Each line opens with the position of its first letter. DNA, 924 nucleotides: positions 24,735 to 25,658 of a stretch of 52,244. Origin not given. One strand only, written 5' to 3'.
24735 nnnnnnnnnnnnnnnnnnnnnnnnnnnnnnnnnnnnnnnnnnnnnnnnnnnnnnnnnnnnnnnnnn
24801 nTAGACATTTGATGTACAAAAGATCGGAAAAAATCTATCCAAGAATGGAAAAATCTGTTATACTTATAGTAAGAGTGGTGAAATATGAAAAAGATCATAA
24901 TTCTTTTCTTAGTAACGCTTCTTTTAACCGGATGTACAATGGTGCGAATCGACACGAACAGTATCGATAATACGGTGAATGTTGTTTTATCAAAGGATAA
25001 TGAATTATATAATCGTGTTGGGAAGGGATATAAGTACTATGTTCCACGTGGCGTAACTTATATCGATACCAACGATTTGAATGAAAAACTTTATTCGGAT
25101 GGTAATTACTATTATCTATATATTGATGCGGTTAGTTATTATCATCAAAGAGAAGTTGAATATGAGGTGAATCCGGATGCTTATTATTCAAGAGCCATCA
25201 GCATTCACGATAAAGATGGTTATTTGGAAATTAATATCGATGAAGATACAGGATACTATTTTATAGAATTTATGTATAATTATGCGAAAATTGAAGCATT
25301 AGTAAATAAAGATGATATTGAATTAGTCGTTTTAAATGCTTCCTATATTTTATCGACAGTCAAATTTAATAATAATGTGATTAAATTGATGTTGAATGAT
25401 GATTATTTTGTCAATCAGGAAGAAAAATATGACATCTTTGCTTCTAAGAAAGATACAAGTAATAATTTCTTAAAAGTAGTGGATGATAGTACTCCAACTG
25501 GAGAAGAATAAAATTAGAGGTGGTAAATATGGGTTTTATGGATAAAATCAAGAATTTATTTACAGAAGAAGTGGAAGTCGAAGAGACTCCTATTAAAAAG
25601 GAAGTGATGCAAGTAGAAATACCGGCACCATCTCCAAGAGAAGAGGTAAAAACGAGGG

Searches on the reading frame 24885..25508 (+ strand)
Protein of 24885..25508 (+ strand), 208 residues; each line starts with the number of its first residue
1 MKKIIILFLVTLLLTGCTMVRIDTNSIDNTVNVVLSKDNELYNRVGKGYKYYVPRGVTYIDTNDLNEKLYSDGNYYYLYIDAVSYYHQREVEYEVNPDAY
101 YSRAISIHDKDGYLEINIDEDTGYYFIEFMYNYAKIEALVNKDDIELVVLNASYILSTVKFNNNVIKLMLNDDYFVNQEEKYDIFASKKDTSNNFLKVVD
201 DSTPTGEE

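Call 20: search_protein_families(library=pfam, proteins=[window:24885-25508:+], max_evalue=0.001)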
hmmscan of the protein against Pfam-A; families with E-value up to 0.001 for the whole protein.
window:24885-25508:+ (208 aa): 1 family
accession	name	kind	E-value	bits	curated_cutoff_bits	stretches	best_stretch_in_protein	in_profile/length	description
PF08139.17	LPAM_1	-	0.00066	20.4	20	0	1-17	1-17/18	Prokaryotic membrane lipoprotein lipid attachment site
